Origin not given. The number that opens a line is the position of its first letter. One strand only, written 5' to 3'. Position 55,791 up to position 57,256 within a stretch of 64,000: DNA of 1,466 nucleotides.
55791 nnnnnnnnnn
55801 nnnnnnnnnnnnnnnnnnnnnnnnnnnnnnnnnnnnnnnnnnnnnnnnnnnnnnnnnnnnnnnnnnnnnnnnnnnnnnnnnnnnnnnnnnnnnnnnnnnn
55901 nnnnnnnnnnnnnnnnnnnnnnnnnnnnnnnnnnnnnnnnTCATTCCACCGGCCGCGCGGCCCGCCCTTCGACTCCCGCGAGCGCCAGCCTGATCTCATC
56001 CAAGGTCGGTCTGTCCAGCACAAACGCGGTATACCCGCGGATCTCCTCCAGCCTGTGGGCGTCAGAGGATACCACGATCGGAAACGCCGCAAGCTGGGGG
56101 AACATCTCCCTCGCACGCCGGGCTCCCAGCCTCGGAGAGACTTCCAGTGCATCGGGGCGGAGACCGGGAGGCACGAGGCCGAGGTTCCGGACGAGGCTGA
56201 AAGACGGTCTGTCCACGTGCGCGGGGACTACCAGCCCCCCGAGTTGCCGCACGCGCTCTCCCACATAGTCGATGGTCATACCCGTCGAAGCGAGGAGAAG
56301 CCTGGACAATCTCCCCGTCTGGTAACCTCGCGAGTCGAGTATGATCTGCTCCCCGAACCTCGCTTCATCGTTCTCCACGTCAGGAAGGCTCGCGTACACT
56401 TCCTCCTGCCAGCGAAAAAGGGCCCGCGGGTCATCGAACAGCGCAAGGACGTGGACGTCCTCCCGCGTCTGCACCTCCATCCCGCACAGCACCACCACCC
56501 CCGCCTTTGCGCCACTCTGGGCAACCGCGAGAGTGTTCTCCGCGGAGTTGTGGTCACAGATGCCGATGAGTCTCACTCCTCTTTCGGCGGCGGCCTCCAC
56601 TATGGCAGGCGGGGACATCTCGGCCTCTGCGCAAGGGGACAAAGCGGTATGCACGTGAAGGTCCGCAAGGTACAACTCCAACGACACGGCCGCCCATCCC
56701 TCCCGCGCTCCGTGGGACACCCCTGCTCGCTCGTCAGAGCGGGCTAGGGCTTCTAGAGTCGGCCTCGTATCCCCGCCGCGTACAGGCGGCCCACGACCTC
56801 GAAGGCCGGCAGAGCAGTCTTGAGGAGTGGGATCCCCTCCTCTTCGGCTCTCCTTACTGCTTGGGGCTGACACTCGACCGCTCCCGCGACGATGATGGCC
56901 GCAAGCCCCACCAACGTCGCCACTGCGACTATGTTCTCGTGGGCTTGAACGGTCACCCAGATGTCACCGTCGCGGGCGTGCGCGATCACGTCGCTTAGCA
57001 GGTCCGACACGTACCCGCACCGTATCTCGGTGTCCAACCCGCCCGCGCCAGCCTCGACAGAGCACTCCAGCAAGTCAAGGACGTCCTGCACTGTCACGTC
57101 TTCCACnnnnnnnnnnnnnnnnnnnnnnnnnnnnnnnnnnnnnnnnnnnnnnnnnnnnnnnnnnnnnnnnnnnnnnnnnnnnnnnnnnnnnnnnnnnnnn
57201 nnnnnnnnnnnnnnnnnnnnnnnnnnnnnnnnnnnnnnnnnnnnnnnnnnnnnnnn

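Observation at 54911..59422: HydS-type sensory hydrogenase signalling module with duplicated DRTGG and HATPase components upstream of hydABC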

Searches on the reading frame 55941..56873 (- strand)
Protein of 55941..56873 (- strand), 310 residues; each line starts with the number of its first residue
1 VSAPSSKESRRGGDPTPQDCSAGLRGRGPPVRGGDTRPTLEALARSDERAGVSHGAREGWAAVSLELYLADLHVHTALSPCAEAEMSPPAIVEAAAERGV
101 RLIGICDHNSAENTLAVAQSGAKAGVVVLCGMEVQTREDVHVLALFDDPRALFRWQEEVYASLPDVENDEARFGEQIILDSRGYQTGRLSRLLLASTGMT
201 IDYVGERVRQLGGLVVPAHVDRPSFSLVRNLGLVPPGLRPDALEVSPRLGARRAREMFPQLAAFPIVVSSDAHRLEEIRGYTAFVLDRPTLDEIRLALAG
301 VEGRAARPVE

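Call 3: search_protein_families(library=pfam, proteins=[window:55941-56873:-], max_evalue=0.01)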
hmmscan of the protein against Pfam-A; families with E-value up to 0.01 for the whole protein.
window:55941-56873:- (310 aa): 2 families
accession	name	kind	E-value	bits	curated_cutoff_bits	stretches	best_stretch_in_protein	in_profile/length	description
PF02811.25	PHP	-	1.9e-09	38.5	26.4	1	71-141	1-74/164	PHP domain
PF13263.12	PHP_C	-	0.0007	19.5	21.3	1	264-295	16-48/56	PHP-associated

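Call 39: search_protein_families(library=ncbifam, proteins=[window:55941-56687:-], max_evalue=0.01)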
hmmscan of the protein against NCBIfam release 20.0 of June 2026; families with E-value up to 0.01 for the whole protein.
window:55941-56687:- (248 aa): 12 families
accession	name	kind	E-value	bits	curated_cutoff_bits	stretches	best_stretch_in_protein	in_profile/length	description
NF045780.1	TrlF_fam_ATP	equivalog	5.7e-12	45.2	350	1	8-86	8-98/944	TrlF family AAA-like ATPase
NF038032.1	CehA_McbA_metalo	domain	9.4e-10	38.4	80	1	6-85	3-81/315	CehA/McbA family metallohydrolase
NF041577.1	nside_bi_sphtase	equivalog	7.8e-08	31.8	400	1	8-87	4-83/276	3',5'-nucleoside bisphosphate phosphatase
NF047791.1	RNaseRnm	equivalog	2.1e-06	27.2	375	1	7-83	2-80/275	RNase RNM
NF041661.1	Cycl_ph_dihydrol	equivalog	0.00011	21.7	500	1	9-81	1-75/259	phosphoribosyl 1,2-cyclic phosphate 1,2-diphosphodiesterase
NF001688.0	PRK00448.1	equivalog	0.00021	19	873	1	9-81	340-411/1445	PolC-type DNA polymerase III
NF005596.0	PRK07328.1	subfamily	0.00039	19.9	202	0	7-47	3-41/269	histidinol-phosphatase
TIGR01405.1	polC_Gram_pos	equivalog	0.00062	17.5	1043.45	1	9-80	106-176/1211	DNA polymerase III subunit alpha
NF004981.0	PRK06361.1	equivalog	0.001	18.4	117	1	8-61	2-52/217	histidinol phosphate phosphatase domain-containing protein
TIGR00375.1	TIGR00375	hypoth_equivalog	0.0029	17.1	326.6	1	9-214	3-192/374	TIGR00375 family protein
NF006702.0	PRK09248.1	domain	0.0037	16.8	264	0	6-48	3-43/246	PHP domain-containing protein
NF004225.0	PRK05672.1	subfamily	0.0089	14.1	939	0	8-89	7-91/1047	error-prone DNA polymerase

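Call 64: find_homologous_proteins(query=window:55941-56687:-, max_evalue=0.00001)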
Query window:55941-56687:- (248 aa): 4070 proteins with E <= 0.00001 among 8000 candidates; the best 120 are listed.
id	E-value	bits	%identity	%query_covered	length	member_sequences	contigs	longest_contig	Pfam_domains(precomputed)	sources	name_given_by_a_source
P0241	1.0e-140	485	100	91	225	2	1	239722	-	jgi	jgi:PHP family Zn ribbon phosphoesterase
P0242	9.2e-134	462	85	100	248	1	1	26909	PF02811.27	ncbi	ncbi:MAG: PHP domain-containing protein [Clostridia bacterium]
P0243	4.7e-124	430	79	99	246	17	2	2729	PF02811.27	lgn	-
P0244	7.8e-118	410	74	99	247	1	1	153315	PF02811.27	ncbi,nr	ncbi:MAG: PHP domain-containing protein [Bacillota bacterium]|nr:PHP domain-containing protein [Baci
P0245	3.3e-114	398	74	99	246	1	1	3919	PF02811.27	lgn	-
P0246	5.7e-113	394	73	93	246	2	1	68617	PF02811.27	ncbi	ncbi:MAG: PHP domain-containing protein [Bacteroidota bacterium]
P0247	3.9e-112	391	74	99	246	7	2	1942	PF02811.27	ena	-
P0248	1.6e-111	389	71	99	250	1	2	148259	PF02811.27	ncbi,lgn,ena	-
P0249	7.7e-106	371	67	99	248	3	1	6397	PF13263.13,PF02811.27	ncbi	ncbi:MAG: PHP domain-containing protein [Bacillota bacterium]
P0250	2.1e-105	369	69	99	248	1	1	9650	PF02811.27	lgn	-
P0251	2.5e-99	350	67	98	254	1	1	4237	PF02811.27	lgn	-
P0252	6.9e-96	338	63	99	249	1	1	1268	PF02811.27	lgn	-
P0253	1.6e-92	327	60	98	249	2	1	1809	PF02811.27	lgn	-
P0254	3.1e-90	320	59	98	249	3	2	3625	PF02811.27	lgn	-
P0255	3.1e-90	320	60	99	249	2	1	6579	PF02811.27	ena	-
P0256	4.8e-90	319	62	98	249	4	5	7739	PF02811.27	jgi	jgi:PHP family Zn ribbon phosphoesterase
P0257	5.9e-90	319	59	99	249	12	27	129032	PF02811.27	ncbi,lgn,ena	-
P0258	1.2e-89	318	60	98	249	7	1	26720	PF02811.27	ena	-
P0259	1.5e-89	318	61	97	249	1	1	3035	PF02811.27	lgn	-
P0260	1.8e-89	317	58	99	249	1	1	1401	PF02811.27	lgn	-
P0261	2.1e-89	317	59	99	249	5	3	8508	PF02811.27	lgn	-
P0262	4.3e-89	316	59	99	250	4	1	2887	PF02811.27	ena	-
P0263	4.4e-89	316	57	99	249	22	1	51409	PF13263.13,PF02811.27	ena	-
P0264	2.1e-88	314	57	99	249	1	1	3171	PF02811.27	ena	-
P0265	2.2e-88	314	59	99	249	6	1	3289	PF02811.27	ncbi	-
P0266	4.8e-88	313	60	98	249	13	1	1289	PF02811.27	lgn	-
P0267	2.4e-87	310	59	97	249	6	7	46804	PF02811.27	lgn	-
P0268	4.9e-86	306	56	98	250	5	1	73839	PF02811.27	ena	-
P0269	7.7e-86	305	57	99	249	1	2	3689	PF02811.27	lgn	-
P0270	9.7e-78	279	55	96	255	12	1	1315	PF02811.27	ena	-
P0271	1.7e-76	275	54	97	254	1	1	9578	PF02811.27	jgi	-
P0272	1.4e-75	272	53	97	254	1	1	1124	PF02811.27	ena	-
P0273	1.6e-75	272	53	96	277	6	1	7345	PF02811.27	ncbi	-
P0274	2.2e-75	271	53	97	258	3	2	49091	PF02811.27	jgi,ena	-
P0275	2.8e-75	271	55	95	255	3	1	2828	PF02811.27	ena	-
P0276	2.9e-75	271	54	97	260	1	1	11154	PF02811.27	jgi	-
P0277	3.0e-75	271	53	98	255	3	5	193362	PF02811.27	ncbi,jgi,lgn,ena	jgi:PHP family Zn ribbon phosphoesterase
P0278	3.3e-75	271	58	88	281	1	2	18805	PF02811.27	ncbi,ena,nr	ncbi:MAG TPA: PHP domain-containing protein [Firmicutes bacterium]|nr:PHP domain-containing protein 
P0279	3.7e-75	270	53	97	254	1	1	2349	PF02811.27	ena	-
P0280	6.5e-75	270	54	95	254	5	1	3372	PF02811.27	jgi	jgi:PHP family Zn ribbon phosphoesterase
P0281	6.9e-75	270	53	97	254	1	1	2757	PF02811.27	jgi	jgi:PHP family Zn ribbon phosphoesterase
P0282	1.2e-74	269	54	96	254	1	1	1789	PF02811.27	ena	-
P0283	2.4e-74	268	53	98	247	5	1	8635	PF02811.27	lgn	-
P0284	3.4e-74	267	65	73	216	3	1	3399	PF02811.27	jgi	jgi:PHP family Zn ribbon phosphoesterase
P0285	6.3e-74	266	54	96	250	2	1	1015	PF02811.27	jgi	jgi:3',5'-nucleoside bisphosphate phosphatase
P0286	7.6e-74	266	53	96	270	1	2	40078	PF02811.27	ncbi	-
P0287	8.7e-74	266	53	96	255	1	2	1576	PF02811.27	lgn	-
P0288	9.2e-74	266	53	96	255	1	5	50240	PF02811.27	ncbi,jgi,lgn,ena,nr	ncbi:MAG: histidinol phosphatase [Chloroflexota bacterium]|nr:MAG: histidinol phosphatase [Chlorofle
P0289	1.4e-73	265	53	96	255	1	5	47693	PF02811.27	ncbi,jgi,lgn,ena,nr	ncbi:MAG: histidinol phosphatase [Chloroflexi bacterium]|nr:MAG: histidinol phosphatase [Chloroflexo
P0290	2.6e-73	264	53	96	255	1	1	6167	PF02811.27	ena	-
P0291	3.1e-73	264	53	97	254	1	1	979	PF02811.27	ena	-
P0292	3.4e-73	264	53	98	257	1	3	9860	PF02811.27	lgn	-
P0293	4.4e-73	264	52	96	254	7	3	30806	PF02811.27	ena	-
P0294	5.4e-73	263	52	97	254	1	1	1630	PF02811.27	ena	-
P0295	7.9e-73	263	53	98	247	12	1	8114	PF02811.27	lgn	-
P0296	9.2e-73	263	52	98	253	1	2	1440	PF02811.27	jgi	jgi:3',5'-nucleoside bisphosphate phosphatase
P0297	1.1e-72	262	53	96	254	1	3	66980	PF02811.27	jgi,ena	-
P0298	1.3e-72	262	53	95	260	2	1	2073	PF02811.27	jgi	-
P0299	2.1e-72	261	51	98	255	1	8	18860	PF02811.27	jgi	jgi:PHP family Zn ribbon phosphoesterase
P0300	3.5e-72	261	52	97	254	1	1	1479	PF02811.27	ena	-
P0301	4.2e-72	260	53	97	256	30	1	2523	PF02811.27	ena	-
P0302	4.3e-72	260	53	97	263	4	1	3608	PF02811.27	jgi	jgi:PHP family Zn ribbon phosphoesterase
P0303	4.3e-72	260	53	96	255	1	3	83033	PF02811.27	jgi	-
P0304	4.5e-72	260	50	87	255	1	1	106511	PF02811.27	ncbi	-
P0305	5.0e-72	260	52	97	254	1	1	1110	PF02811.27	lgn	-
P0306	5.3e-72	260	53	96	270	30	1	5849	PF02811.27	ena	-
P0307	5.6e-72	260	52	96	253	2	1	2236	PF02811.27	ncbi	-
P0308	8.9e-72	259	53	94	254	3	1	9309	PF02811.27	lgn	-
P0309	1.0e-71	259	52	97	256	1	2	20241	PF02811.27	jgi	jgi:PHP family Zn ribbon phosphoesterase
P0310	1.2e-71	259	53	96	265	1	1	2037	PF02811.27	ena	-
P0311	1.3e-71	259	52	96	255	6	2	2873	PF02811.27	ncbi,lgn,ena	-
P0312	1.3e-71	259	53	97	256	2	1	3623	PF02811.27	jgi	jgi:PHP family Zn ribbon phosphoesterase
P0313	1.6e-71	259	53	97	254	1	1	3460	PF02811.27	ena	-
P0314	1.7e-71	258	49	99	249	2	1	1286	PF02811.27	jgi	jgi:3',5'-nucleoside bisphosphate phosphatase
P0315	1.9e-71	258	52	95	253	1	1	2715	PF02811.27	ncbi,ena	-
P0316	2.4e-71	258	52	97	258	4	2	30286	PF02811.27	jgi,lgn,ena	-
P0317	2.5e-71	258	51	97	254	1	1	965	PF02811.27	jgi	jgi:PHP family Zn ribbon phosphoesterase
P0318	3.6e-71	257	50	97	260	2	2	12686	PF02811.27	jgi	-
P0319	4.0e-71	257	53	97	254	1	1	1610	PF02811.27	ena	-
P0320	4.5e-71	257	51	98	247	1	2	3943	PF02811.27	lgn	-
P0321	5.0e-71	257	51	97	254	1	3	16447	PF02811.27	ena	-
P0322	6.2e-71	257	53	95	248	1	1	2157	PF02811.27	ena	-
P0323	6.4e-71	257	50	97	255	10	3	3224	PF02811.27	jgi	-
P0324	6.4e-71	257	51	97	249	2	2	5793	PF02811.27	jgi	jgi:PHP family Zn ribbon phosphoesterase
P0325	6.5e-71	257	52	98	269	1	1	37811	PF02811.27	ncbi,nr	ncbi:MAG: PHP domain-containing protein [Chloroflexi bacterium]|nr:PHP domain-containing protein [Ch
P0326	6.8e-71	256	52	97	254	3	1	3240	PF02811.27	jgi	jgi:PHP family Zn ribbon phosphoesterase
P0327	7.3e-71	256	53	96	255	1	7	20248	PF02811.27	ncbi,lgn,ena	-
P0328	7.9e-71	256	52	97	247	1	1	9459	PF02811.27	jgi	jgi:PHP family Zn ribbon phosphoesterase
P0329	7.9e-71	256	51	95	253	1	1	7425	PF02811.27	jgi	jgi:PHP family Zn ribbon phosphoesterase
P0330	8.3e-71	256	53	96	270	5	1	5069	PF02811.27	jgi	jgi:PHP family Zn ribbon phosphoesterase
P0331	1.0e-70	256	52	97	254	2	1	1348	PF02811.27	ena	-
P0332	1.2e-70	256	52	97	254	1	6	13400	PF02811.27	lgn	-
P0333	1.2e-70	256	50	97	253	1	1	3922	PF02811.27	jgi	jgi:PHP family Zn ribbon phosphoesterase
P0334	1.4e-70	255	49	97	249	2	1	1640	PF02811.27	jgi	-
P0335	1.5e-70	255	51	97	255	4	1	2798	PF02811.27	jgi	-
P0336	1.5e-70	255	52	98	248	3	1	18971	PF02811.27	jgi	jgi:3',5'-nucleoside bisphosphate phosphatase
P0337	1.7e-70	255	54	97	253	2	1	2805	PF02811.27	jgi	jgi:3',5'-nucleoside bisphosphate phosphatase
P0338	1.7e-70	255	50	97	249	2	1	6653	PF02811.27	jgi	-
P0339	1.8e-70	255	49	98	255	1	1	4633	PF02811.27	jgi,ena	-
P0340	1.9e-70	255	52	96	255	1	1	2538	PF02811.27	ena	-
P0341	2.3e-70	255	51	97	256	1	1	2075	PF02811.27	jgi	jgi:PHP family Zn ribbon phosphoesterase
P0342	2.3e-70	255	52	97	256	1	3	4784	PF02811.27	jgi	jgi:PHP family Zn ribbon phosphoesterase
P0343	3.2e-70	254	52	97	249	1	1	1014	PF02811.27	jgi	jgi:PHP family Zn ribbon phosphoesterase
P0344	3.5e-70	254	51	97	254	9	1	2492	PF02811.27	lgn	-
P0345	3.7e-70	254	51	97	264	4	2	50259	PF02811.27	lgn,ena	-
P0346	3.9e-70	254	50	97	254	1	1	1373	PF02811.27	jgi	jgi:3',5'-nucleoside bisphosphate phosphatase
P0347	4.2e-70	254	52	96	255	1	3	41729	PF02811.27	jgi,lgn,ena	-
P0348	4.3e-70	254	50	97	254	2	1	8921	PF02811.27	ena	-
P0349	4.5e-70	254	53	97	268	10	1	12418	PF02811.27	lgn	-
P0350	4.6e-70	254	51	97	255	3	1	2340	PF02811.27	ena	-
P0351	4.6e-70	254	52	97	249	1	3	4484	PF02811.27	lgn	-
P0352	5.0e-70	254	52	97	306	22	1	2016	PF02811.27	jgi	-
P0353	5.7e-70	253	50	97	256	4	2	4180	PF02811.27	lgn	-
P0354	6.1e-70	253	64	70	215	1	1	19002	PF02811.27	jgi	jgi:PHP family Zn ribbon phosphoesterase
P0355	6.5e-70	253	49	97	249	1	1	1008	PF02811.27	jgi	jgi:3',5'-nucleoside bisphosphate phosphatase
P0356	8.0e-70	253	50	96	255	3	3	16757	PF02811.27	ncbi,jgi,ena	ncbi:MAG: PHP domain-containing protein [Anaerolineae bacterium]|jgi:PHP family Zn ribbon phosphoest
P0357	8.3e-70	253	53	98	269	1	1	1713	PF02811.27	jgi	jgi:3',5'-nucleoside bisphosphate phosphatase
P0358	9.4e-70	253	52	98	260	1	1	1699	PF02811.27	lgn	-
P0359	9.8e-70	253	51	97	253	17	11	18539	PF02811.27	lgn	-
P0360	1.0e-69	253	52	97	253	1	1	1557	PF02811.27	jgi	-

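Call 74: predict_structure(alignment_id=A3)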
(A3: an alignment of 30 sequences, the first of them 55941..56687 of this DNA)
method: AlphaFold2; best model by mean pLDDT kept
length: 248 residues; sequences in the alignment: 30
mean_pLDDT: 92.7   pTM: 0.90
mean pLDDT of the five models: 92.7, 92.7, 92.2, 92.2, 91.6
residues with pLDDT >= 90: 191; 70-90: 51; 50-70: 6; < 50: 0
segments of 3 or more residues with pLDDT < 50: none
pLDDT, mean of each block of 10 residues (from residue 1): 94 81 91 97 88 95 95 95 97 96 90 89 90 93 98 94 82 92 94 90 95 96 97 98 93
secondary structure, 60 per line:
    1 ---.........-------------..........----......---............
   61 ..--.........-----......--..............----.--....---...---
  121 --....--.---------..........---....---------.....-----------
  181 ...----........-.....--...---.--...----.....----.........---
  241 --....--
elements in order: E4-12 H26-35 E40-45 H49-62 E65-73 E79-84 H87-100 H108-111 E115-117 E123-126 H139-148 E152-155 H165-169 E181-183 H188-195 H197-201 E204-206 E220-224 H229-237 E243-246

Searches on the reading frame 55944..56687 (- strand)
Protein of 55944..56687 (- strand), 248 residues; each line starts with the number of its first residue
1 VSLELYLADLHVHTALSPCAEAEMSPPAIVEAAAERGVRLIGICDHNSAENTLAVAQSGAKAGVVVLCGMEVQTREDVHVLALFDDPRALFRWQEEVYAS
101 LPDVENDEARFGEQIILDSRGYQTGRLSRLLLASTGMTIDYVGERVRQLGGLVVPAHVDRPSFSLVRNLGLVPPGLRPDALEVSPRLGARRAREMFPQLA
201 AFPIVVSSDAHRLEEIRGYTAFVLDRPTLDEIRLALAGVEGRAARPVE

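Call 37: search_solved_structures(query=window:55944-56687:-, max_evalue=1)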
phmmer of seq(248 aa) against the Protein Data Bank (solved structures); distinct sequences matched with E-value up to 1: 10.
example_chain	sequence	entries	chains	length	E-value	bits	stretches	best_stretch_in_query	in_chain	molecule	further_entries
5zb8_A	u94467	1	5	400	2.6e-05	27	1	136-243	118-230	PfuEndoQ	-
7k31_A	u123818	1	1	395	0.00011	24.9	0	136-243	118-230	Endonuclease Q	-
7k30_A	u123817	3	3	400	0.00012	24.9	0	136-243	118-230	Endonuclease Q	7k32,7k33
2yb1_A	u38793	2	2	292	0.00029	23.6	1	9-88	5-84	AMIDOHYDROLASE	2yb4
9qpc_A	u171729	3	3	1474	0.00051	22.8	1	8-91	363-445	DNA polymerase III PolC-type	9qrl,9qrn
3e0f_A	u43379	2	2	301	0.00098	21.8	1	9-87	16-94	Putative Metal-dependent Phosphoesterase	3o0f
2yxo_A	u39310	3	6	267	0.0062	19.2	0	8-47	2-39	Histidinol phosphatase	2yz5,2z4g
7ug9_A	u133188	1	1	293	0.13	14.9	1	7-83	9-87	5'-3' exoribonuclease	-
1m65_A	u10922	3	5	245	0.77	12.4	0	5-47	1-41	Hypothetical protein ycdX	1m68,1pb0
2anu_A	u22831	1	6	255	0.81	12.3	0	4-57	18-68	hypothetical protein TM0559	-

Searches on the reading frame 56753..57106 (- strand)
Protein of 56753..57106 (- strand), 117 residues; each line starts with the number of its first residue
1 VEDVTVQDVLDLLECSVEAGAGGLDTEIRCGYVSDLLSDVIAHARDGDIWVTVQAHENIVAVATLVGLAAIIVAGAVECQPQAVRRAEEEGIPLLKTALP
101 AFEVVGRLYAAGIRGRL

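Call 3: search_protein_families(library=pfam, proteins=[window:56753-57106:-], max_evalue=0.01)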
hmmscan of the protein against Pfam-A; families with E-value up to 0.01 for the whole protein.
window:56753-57106:- (117 aa): 3 families
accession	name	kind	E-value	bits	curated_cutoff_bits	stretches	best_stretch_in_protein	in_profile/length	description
PF07085.17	DRTGG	-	8.6e-07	29.2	25.2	1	37-108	31-102/105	DRTGG domain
PF07905.16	PucR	-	0.0011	19.7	33.5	1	15-96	11-100/118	Purine catabolism regulatory protein-like family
PF02603.21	Hpr_kinase_N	-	0.0048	17.3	24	1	68-108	81-121/125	HPr Serine kinase N terminus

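Call 38: search_solved_structures(query=window:56756-57106:-, max_evalue=10)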
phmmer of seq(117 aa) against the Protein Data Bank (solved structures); distinct sequences matched with E-value up to 10: 2.
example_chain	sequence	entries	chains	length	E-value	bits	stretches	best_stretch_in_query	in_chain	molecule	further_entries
2ioj_A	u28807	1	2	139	1.1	12.7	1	61-111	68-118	Hypothetical protein AF_1212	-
6xns_A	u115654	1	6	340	6.7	10.2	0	44-90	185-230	C3_crown-05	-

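Call 39: search_protein_families(library=ncbifam, proteins=[window:56753-57106:-], max_evalue=0.01)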
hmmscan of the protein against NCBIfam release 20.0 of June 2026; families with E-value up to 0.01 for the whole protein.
window:56753-57106:- (117 aa): 1 family
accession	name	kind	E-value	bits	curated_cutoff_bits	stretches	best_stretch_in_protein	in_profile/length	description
NF038279.1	TF_CBS_SpxR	exception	5e-05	22.2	600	1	2-105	69-171/427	CBS-HotDog domain-containing transcription factor SpxR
